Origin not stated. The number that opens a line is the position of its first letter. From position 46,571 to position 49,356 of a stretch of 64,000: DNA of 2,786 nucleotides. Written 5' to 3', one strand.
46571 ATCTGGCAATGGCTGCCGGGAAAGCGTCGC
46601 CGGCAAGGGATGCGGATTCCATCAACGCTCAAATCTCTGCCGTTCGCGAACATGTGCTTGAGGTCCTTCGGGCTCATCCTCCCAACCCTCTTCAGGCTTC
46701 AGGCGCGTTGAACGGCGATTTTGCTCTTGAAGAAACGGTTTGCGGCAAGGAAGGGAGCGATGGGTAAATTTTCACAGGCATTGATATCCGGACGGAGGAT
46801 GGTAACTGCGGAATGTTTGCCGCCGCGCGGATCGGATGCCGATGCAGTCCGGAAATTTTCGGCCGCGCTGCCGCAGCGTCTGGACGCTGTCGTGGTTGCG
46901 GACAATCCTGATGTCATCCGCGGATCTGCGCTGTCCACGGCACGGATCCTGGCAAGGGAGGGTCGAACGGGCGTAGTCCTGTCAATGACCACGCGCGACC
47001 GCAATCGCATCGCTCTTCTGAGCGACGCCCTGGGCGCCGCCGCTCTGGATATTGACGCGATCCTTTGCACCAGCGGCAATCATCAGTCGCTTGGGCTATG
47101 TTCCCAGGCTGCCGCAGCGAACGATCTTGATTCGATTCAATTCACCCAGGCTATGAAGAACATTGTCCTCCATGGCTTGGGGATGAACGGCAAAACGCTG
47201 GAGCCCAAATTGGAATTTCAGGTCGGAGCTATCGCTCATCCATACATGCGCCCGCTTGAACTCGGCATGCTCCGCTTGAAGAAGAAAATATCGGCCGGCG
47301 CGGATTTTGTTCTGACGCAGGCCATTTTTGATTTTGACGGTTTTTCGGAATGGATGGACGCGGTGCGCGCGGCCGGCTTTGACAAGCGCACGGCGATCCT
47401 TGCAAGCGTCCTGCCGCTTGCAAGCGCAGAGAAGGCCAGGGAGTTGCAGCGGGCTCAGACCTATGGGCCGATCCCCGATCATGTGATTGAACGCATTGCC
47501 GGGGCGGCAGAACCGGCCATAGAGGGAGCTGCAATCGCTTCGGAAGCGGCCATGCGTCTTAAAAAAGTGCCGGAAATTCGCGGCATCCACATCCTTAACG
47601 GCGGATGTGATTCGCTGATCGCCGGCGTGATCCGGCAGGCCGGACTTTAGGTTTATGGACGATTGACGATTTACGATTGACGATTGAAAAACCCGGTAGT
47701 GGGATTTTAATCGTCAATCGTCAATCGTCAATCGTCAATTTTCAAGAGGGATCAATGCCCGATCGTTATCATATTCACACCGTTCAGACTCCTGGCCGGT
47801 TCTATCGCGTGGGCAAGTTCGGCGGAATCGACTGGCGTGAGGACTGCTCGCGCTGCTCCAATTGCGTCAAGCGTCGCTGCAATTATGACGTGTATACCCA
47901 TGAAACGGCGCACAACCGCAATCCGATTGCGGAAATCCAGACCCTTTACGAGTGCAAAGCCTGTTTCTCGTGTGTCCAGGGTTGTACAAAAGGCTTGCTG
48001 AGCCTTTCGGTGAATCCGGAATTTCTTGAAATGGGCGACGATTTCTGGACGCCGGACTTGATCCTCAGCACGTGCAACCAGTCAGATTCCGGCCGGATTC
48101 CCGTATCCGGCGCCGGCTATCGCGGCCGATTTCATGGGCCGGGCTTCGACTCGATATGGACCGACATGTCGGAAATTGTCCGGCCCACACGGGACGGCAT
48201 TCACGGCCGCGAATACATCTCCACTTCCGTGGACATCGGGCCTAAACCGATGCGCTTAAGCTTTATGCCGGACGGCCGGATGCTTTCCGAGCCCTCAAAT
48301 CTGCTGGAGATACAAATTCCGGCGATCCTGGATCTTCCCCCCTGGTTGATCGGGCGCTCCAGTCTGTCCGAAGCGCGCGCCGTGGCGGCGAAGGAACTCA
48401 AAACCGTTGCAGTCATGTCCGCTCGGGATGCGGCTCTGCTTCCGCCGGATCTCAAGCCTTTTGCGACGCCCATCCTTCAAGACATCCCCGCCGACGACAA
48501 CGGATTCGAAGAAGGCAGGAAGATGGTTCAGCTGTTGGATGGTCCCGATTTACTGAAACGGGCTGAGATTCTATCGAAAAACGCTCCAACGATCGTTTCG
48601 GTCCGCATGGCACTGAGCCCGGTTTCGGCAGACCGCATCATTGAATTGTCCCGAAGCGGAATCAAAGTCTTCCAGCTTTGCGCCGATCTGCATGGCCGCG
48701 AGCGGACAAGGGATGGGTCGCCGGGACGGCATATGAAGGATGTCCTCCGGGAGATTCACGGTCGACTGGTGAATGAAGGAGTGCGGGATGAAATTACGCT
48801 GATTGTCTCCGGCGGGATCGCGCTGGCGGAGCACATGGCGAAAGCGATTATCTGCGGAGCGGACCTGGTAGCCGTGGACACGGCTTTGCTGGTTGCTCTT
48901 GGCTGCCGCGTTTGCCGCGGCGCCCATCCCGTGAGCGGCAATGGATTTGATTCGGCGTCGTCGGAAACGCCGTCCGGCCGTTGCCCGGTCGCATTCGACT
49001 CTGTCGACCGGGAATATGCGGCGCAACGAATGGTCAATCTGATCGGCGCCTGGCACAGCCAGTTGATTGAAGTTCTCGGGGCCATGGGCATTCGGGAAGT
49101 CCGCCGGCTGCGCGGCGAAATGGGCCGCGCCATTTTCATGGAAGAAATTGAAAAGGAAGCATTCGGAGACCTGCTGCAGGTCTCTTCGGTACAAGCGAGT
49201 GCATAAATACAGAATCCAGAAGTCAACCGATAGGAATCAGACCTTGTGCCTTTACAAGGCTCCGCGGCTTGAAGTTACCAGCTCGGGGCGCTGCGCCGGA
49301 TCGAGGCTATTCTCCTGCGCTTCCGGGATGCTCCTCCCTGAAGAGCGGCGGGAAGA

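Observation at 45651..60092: Sigma-54-driven operon pairing a second MetF/MetV/HdrA/MvhD set with split glutamate synthase (GltB) modules in place of HdrBC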

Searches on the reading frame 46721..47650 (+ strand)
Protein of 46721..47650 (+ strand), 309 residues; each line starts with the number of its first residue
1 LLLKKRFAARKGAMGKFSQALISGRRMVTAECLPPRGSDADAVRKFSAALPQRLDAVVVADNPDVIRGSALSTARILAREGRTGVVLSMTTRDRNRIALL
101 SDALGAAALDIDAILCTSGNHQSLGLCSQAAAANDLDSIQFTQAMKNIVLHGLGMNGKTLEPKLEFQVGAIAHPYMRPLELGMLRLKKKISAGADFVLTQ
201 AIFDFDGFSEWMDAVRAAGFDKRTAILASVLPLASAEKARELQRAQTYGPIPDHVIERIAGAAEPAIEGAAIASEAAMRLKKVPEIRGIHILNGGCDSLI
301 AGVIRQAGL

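Call 3: search_protein_families(library=pfam, proteins=[window:46721-47650:+], max_evalue=0.01)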
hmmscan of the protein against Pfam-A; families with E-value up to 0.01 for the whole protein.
window:46721-47650:+ (309 aa): 2 families
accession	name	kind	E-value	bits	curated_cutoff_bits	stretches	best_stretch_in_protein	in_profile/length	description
PF02219.23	MTHFR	-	1.6e-19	70.8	24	1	17-292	2-271/287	Methylenetetrahydrofolate reductase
PF13671.12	AAA_33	-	0.00051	20.8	27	0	186-264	63-141/143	AAA domain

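Call 25: search_protein_families(library=ncbifam, proteins=[window:46760-47650:+], max_evalue=0.001)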
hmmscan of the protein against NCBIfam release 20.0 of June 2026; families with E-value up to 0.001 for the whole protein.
window:46760-47650:+ (296 aa): 4 families
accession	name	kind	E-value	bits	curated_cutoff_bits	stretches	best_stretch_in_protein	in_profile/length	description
NF006396.0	PRK08645.1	equivalog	1.1e-38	132.7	453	1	9-278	318-585/611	bifunctional homocysteine S-methyltransferase/methylenetetrahydrofolate reductase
TIGR00676.1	fadh2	equivalog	3.6e-12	46.2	293.7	1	160-267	139-244/275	methylenetetrahydrofolate reductase [NAD(P)H]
TIGR00677.1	fadh2_euk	equivalog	2.4e-09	36.9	310.05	1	159-247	140-225/281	methylenetetrahydrofolate reductase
NF006950.0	PRK09432.1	equivalog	9.1e-08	31.7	382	1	160-276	156-269/296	methylenetetrahydrofolate reductase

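Call 54: search_solved_structures(query=window:46760-47650:+, max_evalue=0.01, show_alignments=3)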
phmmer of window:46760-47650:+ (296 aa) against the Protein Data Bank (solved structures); distinct sequences matched with E-value up to 0.01: 15.
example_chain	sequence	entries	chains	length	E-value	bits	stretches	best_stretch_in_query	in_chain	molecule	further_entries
5ume_A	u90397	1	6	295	1.7e-07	34.6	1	159-276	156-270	5,10-methylenetetrahydrofolate reductase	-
3fst_A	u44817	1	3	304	2.2e-07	34.2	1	159-276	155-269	5,10-methylenetetrahydrofolate reductase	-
3fsu_A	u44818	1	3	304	2.8e-07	33.8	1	159-276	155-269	5,10-methylenetetrahydrofolate reductase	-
6pey_A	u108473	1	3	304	6.8e-07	32.6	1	159-276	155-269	Methylenetetrahydrofolate reductase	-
1zp3_A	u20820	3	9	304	6.8e-07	32.5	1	159-276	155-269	5,10-methylenetetrahydrofolate reductase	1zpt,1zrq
1b5t_A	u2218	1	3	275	8e-07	32.3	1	159-276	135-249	PROTEIN (METHYLENETETRAHYDROFOLATE REDUCTASE)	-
1zp4_A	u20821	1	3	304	8.8e-07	32.2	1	159-276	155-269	5,10-methylenetetrahydrofolate reductase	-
2fmn_A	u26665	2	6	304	2.5e-06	30.7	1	159-276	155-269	5,10-methylenetetrahydrofolate reductase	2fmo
7rml_A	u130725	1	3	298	5.5e-05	26.3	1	159-270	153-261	5,10-methylenetetrahydrofolate reductase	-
6fcx_A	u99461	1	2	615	6.9e-05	26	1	159-239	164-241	Methylenetetrahydrofolate reductase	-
8qa4_A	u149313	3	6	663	7.6e-05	25.8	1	159-239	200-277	Methylenetetrahydrofolate reductase (NADPH)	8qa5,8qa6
8uy2_A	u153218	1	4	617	0.00031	23.8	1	168-232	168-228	Methylenetetrahydrofolate reductase-like protein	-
8uy1_D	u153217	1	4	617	0.00032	23.8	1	168-232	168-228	Methylenetetrahydrofolate reductase-like protein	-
1v93_A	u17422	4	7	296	0.00083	22.4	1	159-231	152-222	5,10-Methylenetetrahydrofolate reductase | Methylenetetrahydrofolate reductase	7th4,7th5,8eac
3apt_A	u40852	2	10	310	0.00089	22.3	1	159-231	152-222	Methylenetetrahydrofolate reductase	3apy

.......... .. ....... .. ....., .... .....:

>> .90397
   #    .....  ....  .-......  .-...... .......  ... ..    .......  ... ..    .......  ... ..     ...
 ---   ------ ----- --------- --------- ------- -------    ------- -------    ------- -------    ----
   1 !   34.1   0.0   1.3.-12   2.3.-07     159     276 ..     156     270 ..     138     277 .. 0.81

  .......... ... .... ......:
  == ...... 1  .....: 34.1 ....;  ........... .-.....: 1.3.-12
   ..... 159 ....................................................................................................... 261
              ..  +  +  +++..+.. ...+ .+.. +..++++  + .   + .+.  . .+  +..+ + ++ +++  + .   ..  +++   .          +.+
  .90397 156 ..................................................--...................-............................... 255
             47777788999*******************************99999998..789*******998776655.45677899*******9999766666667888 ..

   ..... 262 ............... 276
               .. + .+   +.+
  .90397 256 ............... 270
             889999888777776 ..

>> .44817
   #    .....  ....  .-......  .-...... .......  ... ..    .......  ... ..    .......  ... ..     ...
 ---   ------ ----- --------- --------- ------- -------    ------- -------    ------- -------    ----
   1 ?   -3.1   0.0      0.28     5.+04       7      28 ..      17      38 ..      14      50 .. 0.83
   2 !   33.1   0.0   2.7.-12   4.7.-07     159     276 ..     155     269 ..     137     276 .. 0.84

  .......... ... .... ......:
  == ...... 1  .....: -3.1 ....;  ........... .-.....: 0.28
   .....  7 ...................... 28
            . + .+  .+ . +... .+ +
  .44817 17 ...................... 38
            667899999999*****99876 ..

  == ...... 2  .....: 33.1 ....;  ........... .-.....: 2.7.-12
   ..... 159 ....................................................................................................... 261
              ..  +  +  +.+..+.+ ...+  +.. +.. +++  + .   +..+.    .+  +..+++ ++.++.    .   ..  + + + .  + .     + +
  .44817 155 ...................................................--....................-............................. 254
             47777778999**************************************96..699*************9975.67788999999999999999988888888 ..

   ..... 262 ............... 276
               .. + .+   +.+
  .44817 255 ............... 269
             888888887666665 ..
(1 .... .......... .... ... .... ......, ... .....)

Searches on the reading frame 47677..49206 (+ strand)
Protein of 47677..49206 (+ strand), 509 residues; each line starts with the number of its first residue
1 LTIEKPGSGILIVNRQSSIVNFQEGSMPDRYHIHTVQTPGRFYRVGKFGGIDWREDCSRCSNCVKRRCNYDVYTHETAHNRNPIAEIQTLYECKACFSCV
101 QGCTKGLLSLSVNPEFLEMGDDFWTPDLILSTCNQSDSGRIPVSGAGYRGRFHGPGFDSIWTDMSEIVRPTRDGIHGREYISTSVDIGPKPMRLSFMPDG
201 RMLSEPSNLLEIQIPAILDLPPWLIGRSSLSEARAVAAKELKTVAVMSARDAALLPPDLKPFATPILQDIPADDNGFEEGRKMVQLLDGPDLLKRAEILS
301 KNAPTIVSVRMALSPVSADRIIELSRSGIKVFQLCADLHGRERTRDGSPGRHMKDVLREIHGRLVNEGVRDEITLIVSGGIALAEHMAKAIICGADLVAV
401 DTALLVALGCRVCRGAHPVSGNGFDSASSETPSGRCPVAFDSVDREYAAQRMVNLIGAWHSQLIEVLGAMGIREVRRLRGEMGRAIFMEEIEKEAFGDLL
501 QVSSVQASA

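Call 3: search_protein_families(library=pfam, proteins=[window:47677-49206:+], max_evalue=0.01)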
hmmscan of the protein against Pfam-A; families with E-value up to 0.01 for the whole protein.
window:47677-49206:+ (509 aa): 4 families
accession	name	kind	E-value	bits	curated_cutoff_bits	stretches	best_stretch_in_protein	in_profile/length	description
PF01645.23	Glu_synthase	-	9.2e-13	48.5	20.4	1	357-472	260-368/369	Conserved region in glutamate synthase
PF01070.24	FMN_dh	-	0.00026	20.6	24.9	1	356-415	262-316/350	FMN-dependent dehydrogenase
PF13187.11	Fer4_9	-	0.0012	19.2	27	1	56-106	1-50/52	4Fe-4S dicluster domain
PF01180.27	DHO_dh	-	0.0072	16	27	0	364-405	232-273/291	Dihydroorotate dehydrogenase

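Call 25: search_protein_families(library=ncbifam, proteins=[window:47755-49206:+], max_evalue=0.001)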
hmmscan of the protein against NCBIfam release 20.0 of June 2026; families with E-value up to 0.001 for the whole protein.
window:47755-49206:+ (483 aa): 2 families
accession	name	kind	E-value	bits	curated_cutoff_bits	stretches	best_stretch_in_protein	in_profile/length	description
NF008730.0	PRK11750.1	equivalog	1.8e-05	22.3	1047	1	331-391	1052-1112/1490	glutamate synthase large subunit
TIGR02708.1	L_lactate_ox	equivalog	0.00087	18.4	645.5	0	289-386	239-323/367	L-lactate oxidase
